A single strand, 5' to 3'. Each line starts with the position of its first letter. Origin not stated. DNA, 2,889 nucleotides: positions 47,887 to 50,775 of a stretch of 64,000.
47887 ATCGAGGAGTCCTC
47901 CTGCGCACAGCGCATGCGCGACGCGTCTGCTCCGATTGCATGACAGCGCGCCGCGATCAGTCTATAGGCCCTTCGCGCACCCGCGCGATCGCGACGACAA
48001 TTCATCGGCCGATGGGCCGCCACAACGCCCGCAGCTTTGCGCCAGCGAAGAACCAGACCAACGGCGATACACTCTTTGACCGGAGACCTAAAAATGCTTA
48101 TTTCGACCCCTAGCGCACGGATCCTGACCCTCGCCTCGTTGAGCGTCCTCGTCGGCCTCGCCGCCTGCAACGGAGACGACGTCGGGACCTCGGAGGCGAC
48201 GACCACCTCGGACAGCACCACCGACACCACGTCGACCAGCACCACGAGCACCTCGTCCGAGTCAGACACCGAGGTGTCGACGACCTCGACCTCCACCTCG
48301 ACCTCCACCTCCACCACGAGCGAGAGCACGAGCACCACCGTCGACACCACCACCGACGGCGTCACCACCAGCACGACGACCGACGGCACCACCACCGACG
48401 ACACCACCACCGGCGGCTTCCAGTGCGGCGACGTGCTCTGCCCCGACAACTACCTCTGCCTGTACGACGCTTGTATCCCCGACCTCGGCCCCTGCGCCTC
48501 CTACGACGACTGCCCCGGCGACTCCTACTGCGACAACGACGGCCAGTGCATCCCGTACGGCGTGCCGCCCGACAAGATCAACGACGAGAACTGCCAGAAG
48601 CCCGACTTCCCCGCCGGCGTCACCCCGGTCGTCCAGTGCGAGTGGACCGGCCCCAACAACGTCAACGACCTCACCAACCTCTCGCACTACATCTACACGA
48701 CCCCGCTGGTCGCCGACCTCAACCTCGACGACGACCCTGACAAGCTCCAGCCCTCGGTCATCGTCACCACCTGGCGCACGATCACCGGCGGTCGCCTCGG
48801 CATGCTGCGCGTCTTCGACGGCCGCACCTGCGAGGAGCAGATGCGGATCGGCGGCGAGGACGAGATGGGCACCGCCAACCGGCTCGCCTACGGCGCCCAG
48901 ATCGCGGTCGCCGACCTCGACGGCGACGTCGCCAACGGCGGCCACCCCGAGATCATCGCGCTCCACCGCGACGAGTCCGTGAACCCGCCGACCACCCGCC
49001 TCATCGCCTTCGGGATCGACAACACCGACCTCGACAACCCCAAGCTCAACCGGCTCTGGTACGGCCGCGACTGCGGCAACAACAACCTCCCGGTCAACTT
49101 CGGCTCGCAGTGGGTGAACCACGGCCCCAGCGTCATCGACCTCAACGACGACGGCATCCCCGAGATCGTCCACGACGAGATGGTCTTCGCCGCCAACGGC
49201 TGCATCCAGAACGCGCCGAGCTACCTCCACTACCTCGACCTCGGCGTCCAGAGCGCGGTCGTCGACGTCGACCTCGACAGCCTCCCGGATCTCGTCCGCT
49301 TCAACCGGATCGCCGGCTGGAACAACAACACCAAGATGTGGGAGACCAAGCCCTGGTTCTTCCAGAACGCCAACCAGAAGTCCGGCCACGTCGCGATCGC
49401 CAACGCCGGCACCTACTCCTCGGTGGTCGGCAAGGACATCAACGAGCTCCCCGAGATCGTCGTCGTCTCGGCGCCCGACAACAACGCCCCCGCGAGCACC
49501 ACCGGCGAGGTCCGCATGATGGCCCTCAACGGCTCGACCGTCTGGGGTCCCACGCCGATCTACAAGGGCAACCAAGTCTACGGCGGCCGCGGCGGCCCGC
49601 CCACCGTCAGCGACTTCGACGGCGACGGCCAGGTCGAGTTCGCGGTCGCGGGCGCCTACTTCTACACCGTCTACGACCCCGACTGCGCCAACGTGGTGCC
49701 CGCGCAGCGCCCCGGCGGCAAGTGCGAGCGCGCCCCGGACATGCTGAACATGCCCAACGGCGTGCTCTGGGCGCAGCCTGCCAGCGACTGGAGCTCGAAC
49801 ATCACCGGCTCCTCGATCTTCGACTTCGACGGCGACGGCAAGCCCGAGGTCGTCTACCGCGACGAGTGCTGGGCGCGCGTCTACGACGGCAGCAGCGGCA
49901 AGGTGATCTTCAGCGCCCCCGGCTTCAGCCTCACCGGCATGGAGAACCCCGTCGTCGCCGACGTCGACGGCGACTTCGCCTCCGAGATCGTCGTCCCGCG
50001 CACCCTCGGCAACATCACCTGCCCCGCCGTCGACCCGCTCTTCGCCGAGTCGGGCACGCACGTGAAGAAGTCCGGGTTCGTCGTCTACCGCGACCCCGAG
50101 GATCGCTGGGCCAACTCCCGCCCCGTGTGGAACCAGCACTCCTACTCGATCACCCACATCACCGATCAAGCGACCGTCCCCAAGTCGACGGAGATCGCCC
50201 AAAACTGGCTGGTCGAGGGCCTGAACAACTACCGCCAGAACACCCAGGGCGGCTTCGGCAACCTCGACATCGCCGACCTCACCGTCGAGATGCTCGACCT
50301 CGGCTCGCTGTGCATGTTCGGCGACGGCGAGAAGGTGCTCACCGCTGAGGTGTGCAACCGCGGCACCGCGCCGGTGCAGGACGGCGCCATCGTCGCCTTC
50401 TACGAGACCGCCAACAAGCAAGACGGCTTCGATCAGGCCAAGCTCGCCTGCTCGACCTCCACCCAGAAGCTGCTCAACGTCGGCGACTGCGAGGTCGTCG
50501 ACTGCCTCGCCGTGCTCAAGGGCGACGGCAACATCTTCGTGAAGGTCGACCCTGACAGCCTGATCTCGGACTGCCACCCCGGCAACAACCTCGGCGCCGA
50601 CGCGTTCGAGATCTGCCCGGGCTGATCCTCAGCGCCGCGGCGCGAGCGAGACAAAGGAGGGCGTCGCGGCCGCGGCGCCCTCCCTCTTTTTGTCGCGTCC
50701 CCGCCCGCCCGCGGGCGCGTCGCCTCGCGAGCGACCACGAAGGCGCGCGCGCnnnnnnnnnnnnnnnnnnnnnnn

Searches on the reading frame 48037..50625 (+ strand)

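Call 60: search_protein_families(library=pfam, proteins=[window:48037-50625:+], max_evalue=0.001)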
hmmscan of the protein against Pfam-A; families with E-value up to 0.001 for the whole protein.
window:48037-50625:+ (862 aa): 2 families
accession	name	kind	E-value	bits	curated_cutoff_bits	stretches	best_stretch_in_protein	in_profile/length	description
PF13517.12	FG-GAP_3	-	1.1e-09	39.1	26.9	1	596-653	1-61/61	FG-GAP-like repeat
PF01839.29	FG-GAP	-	5.1e-05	23.5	22.1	0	596-606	9-19/37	FG-GAP repeat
